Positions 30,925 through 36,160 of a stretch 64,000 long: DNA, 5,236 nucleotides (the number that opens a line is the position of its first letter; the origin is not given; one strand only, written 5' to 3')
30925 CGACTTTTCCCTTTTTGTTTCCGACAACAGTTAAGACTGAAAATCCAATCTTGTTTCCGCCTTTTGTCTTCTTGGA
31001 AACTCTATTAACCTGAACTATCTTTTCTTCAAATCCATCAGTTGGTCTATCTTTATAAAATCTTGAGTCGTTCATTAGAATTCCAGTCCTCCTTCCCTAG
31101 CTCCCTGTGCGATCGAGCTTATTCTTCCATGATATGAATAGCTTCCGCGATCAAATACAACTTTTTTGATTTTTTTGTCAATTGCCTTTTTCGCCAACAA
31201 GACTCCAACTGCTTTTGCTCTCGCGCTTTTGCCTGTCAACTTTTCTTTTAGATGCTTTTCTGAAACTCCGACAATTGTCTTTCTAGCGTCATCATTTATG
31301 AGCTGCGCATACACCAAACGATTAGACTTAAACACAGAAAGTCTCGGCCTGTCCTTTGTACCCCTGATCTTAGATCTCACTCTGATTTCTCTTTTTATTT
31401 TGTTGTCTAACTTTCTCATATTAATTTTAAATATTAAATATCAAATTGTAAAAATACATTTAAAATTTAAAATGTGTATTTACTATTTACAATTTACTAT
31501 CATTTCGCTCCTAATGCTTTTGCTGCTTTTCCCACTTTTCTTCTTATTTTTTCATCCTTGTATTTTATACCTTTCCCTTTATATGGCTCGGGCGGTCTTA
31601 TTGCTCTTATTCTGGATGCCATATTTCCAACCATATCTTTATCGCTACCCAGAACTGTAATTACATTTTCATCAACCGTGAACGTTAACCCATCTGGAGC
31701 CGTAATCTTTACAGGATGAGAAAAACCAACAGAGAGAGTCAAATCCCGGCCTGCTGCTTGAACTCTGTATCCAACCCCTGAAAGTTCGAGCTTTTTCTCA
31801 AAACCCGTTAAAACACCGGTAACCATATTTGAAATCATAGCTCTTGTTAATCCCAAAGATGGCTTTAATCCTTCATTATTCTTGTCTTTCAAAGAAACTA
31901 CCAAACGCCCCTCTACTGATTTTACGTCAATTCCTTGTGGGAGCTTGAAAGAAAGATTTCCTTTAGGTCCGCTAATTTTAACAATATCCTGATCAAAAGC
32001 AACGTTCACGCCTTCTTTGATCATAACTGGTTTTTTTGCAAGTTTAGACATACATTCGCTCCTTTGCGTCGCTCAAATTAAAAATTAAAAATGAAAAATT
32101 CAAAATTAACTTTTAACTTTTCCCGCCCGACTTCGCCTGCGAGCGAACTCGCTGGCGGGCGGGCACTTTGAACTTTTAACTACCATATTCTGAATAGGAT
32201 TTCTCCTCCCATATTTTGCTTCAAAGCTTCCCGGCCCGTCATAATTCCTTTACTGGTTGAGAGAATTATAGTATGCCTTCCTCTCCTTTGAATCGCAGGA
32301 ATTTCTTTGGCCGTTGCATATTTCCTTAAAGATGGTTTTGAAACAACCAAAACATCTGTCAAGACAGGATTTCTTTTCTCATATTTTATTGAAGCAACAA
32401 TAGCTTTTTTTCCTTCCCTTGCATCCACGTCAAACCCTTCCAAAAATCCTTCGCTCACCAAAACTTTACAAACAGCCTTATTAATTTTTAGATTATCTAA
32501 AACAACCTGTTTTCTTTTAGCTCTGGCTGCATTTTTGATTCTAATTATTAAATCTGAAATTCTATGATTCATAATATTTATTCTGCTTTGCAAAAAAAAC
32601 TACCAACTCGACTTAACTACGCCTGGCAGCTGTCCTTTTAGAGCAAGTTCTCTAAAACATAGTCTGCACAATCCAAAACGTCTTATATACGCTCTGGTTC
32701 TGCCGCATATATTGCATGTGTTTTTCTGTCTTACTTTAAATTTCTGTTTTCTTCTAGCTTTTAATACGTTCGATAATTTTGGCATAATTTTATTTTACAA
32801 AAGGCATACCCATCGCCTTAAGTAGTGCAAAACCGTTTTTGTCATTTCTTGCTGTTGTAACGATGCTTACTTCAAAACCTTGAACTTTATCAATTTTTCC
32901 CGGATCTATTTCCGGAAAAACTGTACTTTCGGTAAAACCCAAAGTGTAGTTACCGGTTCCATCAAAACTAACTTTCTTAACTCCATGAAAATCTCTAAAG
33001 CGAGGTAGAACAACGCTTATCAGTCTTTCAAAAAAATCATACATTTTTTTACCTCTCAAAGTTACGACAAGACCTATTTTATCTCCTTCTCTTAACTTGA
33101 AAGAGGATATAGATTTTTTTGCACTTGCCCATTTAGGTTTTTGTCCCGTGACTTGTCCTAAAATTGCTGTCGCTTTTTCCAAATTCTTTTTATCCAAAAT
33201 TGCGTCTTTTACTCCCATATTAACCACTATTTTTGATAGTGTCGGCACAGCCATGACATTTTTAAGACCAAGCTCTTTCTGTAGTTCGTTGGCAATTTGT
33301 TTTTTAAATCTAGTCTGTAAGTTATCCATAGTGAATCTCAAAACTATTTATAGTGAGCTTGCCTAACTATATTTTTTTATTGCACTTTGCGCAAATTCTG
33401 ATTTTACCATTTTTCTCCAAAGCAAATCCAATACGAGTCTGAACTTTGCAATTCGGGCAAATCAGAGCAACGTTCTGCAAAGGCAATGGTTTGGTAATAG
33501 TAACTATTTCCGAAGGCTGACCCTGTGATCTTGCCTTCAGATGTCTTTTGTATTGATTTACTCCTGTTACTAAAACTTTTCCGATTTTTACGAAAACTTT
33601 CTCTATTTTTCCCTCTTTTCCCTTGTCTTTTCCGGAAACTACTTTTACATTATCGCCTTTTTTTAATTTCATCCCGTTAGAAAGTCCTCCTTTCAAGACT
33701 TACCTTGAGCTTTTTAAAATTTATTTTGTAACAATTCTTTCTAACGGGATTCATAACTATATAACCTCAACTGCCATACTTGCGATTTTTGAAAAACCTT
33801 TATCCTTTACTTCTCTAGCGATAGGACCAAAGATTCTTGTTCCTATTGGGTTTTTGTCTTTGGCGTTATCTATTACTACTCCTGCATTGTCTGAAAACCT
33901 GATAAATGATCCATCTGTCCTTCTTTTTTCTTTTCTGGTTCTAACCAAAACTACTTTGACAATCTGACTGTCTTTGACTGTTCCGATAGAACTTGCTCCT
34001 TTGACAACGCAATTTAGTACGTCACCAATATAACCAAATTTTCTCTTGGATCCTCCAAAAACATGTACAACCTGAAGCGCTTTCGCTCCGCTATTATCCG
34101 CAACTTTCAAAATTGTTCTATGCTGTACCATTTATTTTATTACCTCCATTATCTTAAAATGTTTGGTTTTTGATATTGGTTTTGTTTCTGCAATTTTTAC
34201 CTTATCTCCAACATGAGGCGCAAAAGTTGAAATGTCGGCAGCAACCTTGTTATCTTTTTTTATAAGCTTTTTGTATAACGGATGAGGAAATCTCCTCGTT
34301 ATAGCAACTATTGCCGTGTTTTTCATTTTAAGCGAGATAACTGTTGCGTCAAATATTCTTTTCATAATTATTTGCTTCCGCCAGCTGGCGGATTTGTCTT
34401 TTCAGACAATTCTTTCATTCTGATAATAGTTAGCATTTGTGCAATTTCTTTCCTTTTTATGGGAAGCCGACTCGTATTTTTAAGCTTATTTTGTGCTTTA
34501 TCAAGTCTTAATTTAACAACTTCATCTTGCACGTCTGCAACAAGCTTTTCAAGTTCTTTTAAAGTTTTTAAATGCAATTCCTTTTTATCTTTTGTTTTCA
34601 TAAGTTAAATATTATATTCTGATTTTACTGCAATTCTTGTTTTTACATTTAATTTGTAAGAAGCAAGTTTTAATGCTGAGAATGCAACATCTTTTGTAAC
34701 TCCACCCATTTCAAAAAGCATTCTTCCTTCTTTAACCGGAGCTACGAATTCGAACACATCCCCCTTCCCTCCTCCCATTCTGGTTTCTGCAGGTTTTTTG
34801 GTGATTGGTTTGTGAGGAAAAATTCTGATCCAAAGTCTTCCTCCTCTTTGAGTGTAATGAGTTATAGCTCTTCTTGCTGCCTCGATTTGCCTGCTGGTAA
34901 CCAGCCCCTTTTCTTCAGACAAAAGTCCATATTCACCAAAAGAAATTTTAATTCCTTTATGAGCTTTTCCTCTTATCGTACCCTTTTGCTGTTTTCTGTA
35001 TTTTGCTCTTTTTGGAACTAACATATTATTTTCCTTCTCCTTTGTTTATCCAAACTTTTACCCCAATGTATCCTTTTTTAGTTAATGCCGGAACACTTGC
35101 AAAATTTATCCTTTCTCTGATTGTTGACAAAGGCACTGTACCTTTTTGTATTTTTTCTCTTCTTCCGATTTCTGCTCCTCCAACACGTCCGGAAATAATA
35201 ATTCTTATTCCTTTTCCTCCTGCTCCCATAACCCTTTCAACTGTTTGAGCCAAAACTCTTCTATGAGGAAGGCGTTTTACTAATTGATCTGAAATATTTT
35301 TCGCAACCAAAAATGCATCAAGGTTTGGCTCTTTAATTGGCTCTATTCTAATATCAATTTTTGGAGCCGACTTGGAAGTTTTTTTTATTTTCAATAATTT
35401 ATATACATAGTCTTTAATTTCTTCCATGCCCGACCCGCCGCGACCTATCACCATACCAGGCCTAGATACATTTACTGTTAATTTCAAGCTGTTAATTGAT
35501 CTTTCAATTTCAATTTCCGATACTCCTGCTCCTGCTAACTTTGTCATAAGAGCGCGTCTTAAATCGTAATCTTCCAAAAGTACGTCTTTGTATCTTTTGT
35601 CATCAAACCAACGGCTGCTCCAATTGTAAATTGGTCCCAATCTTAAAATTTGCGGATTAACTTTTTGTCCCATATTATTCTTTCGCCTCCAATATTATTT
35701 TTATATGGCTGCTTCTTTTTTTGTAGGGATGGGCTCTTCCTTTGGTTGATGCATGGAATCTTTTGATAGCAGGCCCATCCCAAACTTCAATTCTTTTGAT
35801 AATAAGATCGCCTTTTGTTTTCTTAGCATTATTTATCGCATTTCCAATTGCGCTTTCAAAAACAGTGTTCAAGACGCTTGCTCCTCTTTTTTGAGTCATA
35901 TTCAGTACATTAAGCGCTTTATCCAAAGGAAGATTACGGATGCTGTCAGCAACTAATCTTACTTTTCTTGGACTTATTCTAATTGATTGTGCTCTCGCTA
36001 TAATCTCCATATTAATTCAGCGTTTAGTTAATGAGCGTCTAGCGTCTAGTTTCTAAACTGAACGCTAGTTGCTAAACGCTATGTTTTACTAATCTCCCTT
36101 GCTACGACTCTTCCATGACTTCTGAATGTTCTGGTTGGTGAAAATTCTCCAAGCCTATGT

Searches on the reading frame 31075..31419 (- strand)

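Call 72: search_protein_families(library=pfam, proteins=[window:31075-31419:-])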
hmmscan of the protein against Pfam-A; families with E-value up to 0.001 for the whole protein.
window:31075-31419:- (114 aa): 1 family
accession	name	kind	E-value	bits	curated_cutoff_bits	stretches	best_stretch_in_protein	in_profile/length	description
PF00861.27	Ribosomal_L18p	-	5.7e-37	127.1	27.8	1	3-114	3-116/116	Ribosomal L18 of archaea, bacteria, mitoch. and chloroplast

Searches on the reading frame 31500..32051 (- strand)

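Call 72: search_protein_families(library=pfam, proteins=[window:31500-32051:-])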
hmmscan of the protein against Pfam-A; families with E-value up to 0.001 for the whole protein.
window:31500-32051:- (183 aa): 1 family
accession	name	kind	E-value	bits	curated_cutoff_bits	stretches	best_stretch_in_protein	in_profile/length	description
PF00347.28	Ribosomal_L6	-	3.2e-30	105.1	27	2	92-164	2-79/80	Ribosomal protein L6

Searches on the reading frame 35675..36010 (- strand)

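Call 72: search_protein_families(library=pfam, proteins=[window:35675-36010:-])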
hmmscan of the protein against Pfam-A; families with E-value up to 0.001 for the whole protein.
window:35675-36010:- (111 aa): 1 family
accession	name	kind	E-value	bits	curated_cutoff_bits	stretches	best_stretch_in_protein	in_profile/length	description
PF00237.24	Ribosomal_L22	-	1e-28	99.9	28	1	5-108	1-104/104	Ribosomal protein L22p/L17e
